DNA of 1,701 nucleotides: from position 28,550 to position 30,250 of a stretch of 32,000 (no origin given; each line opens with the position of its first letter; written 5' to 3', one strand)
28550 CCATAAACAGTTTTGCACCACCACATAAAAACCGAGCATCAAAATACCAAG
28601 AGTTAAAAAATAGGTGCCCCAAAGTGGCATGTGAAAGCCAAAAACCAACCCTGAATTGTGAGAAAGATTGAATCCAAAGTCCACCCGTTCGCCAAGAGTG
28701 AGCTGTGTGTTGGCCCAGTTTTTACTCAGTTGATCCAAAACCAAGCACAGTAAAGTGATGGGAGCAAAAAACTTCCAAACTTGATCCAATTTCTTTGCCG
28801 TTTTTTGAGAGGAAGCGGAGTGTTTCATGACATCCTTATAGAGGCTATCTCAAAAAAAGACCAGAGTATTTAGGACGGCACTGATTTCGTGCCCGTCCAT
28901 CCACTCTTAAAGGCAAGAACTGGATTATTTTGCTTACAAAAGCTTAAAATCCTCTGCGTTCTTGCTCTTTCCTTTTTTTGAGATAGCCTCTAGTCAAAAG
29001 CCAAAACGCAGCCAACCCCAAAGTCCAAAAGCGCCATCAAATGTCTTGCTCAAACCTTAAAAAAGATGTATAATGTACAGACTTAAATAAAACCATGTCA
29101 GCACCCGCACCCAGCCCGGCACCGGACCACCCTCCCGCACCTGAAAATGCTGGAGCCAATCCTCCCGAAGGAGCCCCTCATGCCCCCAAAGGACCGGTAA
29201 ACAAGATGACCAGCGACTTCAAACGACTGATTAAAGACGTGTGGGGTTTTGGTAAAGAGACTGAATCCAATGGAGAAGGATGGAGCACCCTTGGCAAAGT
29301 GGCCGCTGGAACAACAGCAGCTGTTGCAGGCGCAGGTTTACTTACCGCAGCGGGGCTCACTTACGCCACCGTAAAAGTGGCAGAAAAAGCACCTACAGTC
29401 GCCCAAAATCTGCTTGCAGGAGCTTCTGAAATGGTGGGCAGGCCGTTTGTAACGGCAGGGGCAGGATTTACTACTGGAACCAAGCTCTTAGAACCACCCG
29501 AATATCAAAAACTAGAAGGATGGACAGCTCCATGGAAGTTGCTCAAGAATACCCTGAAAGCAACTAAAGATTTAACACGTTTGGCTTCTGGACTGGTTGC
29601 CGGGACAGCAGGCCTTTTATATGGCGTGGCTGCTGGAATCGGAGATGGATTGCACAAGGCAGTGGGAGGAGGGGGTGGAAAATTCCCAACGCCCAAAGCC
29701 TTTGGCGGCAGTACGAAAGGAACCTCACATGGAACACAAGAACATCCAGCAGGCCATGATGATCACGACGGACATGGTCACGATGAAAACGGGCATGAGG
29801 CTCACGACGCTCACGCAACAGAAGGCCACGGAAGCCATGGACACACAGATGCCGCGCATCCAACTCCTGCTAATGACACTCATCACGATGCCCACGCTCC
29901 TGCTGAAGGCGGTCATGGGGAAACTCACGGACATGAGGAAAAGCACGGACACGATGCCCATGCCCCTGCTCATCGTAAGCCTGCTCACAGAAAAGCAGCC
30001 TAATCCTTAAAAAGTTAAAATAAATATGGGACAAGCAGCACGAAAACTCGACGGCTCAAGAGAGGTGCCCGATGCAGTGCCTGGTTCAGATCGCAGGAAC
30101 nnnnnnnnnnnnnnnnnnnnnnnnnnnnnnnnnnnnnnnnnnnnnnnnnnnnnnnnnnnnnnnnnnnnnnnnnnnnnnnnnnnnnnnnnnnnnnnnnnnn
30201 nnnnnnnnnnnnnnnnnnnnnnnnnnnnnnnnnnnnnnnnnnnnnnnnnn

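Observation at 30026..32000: Unlisted ORF of at least 658 aa with no recognisable family, apparently co-transcribed with a His-rich protein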

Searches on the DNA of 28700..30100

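Call 100: search_rna_families(source=window, start=28700, end=30100, threshold=evalue, max_evalue=1)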
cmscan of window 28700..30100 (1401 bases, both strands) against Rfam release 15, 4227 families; matches with E-value up to 1: 1.
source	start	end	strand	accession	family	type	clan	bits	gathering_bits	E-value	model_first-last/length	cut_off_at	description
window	28937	29059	-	RF02124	JPX_1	Gene; lncRNA;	-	20.8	55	0.49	1-135/135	no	JPX transcript, XIST activator conserved region 1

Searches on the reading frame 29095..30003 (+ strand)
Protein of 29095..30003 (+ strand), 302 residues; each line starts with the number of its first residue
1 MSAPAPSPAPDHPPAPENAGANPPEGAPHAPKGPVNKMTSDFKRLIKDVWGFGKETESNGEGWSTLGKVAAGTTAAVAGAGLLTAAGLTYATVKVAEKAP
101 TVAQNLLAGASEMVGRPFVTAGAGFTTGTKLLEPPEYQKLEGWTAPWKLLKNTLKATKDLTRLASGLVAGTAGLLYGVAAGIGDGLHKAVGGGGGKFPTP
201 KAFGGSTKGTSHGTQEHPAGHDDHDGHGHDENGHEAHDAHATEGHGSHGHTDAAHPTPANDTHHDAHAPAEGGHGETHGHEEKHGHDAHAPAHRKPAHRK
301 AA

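Call 4: search_protein_families(library=pfam, proteins=[window:29095-30003:+], max_evalue=1)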
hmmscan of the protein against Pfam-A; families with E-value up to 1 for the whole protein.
window:29095-30003:+ (302 aa): 0 families

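Call 5: search_protein_families(library=ncbifam, proteins=[window:29095-30003:+], max_evalue=1)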
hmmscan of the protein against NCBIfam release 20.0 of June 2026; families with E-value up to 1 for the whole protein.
window:29095-30003:+ (302 aa): 0 families

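Call 7: find_encoding_contigs(protein=window:29095-30003:+, flank=10000, max_places=10)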
Protein window:29095-30003:+ (302 aa): no gene with exactly this product is on record in the collection.

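Call 83: search_protein_families(library=phrogs, proteins=[window:29095-30000:+], max_evalue=0.1)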
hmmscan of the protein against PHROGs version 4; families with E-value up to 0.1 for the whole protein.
window:29095-30000:+ (302 aa): 0 families

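Call 84: search_protein_families(library=padloc, proteins=[window:29095-30000:+], max_evalue=0.1)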
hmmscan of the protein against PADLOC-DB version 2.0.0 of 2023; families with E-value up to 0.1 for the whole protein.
window:29095-30000:+ (302 aa): 0 families
